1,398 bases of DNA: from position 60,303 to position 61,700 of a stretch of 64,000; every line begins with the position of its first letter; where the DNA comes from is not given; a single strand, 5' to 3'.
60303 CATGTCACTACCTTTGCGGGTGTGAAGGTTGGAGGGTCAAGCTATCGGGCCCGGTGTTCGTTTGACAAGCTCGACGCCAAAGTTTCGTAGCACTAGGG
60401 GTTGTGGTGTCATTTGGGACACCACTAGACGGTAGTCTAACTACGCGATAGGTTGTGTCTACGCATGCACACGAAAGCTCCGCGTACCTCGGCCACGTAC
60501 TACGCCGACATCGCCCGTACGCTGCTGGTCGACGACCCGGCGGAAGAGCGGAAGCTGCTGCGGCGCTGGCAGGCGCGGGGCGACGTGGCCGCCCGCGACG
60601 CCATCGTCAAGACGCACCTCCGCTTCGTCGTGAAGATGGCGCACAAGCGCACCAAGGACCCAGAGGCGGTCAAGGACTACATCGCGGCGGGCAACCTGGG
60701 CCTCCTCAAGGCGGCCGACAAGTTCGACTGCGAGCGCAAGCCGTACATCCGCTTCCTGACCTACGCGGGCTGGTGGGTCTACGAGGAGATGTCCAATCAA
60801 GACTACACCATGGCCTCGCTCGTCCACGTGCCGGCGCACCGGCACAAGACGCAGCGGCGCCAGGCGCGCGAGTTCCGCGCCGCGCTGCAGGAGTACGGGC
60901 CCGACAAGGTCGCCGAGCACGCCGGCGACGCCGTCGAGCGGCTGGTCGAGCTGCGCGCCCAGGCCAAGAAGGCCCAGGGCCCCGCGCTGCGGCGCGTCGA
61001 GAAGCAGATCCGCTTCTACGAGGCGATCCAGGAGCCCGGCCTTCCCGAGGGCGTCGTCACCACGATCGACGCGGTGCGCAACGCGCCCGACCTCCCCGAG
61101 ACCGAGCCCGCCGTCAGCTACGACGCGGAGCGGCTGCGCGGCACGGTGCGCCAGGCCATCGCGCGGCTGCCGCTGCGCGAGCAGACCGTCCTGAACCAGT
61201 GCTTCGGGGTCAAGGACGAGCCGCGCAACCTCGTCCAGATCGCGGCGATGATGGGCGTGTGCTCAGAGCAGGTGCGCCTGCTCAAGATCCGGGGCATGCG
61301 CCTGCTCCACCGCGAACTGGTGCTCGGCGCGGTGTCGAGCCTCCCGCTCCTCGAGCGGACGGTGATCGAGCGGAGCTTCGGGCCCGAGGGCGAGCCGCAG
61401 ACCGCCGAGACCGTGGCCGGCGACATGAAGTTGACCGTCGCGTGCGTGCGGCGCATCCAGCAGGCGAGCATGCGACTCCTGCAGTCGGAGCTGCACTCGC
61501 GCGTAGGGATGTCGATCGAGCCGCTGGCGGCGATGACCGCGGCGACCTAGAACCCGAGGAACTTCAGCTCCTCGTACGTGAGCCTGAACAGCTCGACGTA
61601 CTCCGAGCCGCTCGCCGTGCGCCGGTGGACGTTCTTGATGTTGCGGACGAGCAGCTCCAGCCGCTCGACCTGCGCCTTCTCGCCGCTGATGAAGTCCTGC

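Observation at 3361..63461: Recurrent 15-bp junction motif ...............: a candidate phage regulon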

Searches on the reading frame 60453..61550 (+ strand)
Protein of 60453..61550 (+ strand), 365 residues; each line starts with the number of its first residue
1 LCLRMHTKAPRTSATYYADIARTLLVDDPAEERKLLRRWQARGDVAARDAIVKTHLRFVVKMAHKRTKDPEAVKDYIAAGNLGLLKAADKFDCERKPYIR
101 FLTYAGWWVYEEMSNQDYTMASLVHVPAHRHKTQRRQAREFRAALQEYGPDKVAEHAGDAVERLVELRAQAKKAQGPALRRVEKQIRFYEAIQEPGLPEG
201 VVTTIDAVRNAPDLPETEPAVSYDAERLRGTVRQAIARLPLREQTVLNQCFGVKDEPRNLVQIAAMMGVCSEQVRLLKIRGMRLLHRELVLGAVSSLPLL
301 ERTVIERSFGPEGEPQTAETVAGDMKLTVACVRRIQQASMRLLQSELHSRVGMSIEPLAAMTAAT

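Call 14: search_protein_families(library=pfam, proteins=[window:60453-61550:+], max_evalue=0.01)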
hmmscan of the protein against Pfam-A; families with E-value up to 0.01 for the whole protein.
window:60453-61550:+ (365 aa): 2 families
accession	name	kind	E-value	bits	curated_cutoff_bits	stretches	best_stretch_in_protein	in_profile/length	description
PF04545.22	Sigma70_r4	-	2.3e-13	49.9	24.1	2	235-285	1-48/50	Sigma-70, region 4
PF04542.20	Sigma70_r2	-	6.1e-09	36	24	1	52-113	2-61/71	Sigma-70 region 2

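Call 63: search_protein_families(library=phrogs, proteins=[window:60453-61550:+], max_evalue=0.001)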
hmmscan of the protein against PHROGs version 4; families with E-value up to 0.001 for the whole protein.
window:60453-61550:+ (365 aa): 1 family
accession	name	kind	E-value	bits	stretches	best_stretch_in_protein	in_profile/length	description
phrog_351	-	transcription regulation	8.8e-34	118.2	1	29-289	487-726/928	RNA polymerase sigma factor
